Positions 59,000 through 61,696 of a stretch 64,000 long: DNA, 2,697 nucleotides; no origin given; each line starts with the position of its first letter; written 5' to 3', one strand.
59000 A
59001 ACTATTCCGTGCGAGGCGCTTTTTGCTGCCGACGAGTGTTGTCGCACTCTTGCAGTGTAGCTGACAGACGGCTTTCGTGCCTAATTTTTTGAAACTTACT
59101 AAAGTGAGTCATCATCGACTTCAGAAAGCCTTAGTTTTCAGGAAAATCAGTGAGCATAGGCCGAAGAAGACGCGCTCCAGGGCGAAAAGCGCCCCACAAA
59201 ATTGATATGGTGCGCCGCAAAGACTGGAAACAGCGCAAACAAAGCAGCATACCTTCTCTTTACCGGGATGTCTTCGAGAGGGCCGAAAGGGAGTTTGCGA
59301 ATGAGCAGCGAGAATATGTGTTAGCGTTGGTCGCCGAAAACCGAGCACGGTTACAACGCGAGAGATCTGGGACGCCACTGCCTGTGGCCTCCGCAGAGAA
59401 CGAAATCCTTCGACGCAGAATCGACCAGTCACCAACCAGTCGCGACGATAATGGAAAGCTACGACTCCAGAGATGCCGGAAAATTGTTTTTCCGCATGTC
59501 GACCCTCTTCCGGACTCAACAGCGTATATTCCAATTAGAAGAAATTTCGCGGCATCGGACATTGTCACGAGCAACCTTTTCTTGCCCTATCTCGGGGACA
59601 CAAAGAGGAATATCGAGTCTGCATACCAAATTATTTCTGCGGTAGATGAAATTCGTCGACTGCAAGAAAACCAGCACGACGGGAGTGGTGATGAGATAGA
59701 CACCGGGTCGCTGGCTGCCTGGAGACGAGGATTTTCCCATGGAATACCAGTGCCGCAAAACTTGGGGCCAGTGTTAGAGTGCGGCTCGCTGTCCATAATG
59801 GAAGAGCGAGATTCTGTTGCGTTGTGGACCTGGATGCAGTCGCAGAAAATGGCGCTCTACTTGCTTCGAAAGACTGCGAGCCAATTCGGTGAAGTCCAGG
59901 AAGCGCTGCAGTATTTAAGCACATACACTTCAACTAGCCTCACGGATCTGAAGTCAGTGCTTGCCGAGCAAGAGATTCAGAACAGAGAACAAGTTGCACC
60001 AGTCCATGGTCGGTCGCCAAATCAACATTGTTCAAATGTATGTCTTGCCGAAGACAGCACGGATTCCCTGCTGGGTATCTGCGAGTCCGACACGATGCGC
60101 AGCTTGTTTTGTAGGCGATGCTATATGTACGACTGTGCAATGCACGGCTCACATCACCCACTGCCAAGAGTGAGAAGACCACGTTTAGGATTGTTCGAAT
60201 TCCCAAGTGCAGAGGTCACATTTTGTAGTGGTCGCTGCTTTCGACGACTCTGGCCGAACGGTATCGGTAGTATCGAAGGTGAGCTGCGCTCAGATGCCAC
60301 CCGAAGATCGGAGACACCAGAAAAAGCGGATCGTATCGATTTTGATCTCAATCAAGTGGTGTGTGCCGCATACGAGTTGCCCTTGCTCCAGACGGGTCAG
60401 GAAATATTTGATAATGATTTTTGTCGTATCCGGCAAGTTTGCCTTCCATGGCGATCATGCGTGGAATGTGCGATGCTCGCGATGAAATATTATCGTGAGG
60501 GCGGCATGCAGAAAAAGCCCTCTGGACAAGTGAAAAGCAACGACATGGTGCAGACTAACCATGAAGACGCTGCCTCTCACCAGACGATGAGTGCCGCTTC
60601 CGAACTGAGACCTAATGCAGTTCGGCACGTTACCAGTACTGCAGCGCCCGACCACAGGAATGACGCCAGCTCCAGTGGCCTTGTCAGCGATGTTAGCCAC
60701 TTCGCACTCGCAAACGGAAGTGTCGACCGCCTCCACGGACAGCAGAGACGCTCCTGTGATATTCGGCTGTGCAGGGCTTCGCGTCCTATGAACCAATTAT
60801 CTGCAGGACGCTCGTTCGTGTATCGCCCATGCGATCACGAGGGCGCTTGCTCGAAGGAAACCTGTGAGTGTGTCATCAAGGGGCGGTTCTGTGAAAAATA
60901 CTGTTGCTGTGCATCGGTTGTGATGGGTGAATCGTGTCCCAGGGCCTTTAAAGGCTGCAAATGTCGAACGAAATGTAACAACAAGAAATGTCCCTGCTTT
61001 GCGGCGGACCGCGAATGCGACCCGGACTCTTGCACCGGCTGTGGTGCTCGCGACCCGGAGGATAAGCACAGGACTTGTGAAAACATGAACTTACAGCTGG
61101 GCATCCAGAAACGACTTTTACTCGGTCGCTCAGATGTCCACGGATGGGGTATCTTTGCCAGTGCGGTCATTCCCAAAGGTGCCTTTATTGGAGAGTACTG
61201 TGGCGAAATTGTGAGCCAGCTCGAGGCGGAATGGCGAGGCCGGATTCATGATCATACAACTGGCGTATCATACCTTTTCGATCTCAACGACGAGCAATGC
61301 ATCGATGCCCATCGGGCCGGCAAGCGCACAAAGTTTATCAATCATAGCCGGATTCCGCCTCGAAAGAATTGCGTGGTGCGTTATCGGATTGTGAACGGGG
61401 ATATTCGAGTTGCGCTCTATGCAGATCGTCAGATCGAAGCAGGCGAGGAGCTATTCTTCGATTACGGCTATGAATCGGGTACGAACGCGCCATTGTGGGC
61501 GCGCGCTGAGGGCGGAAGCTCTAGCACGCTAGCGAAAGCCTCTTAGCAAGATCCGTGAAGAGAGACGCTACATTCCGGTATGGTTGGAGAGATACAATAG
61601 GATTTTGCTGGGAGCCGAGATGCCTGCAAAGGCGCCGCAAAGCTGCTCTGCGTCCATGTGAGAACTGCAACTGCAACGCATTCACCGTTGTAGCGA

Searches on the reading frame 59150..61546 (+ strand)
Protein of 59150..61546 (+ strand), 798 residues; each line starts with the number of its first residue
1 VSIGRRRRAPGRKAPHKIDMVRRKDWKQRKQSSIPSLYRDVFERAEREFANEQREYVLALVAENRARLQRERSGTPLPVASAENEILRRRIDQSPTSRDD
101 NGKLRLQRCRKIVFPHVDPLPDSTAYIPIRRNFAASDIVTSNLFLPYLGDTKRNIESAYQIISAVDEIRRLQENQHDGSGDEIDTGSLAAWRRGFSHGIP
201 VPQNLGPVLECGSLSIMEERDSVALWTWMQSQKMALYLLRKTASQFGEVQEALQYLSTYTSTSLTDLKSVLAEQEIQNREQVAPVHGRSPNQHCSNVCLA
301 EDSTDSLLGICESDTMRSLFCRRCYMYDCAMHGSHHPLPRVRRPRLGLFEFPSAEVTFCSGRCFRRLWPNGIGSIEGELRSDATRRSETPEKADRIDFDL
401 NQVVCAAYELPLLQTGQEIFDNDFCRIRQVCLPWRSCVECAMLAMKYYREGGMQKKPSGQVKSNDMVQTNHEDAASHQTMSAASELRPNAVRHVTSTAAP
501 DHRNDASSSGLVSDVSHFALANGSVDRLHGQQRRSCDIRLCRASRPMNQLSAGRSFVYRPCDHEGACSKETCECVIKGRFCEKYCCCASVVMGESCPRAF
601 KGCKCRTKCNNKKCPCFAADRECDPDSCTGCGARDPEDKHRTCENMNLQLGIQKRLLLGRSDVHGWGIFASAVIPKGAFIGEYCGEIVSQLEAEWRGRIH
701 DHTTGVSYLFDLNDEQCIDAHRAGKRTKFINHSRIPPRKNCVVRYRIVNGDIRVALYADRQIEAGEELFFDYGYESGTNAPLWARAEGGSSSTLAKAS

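Call 49: search_protein_families(library=pfam, proteins=[window:59150-61546:+], max_evalue=0.01)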
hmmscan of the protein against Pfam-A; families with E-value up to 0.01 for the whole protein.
window:59150-61546:+ (798 aa): 3 families
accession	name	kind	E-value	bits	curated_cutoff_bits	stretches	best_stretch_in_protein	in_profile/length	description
PF00856.33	SET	-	9.8e-24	84.2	22.4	1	665-773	1-105/105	SET domain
PF18264.7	preSET_CXC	-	3.5e-08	34.2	23.3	1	602-633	1-32/32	CXC domain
PF21358.2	Ezh2_MCSS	-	1.5e-07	31.5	27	1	316-343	25-51/53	Ezh2, MCSS domain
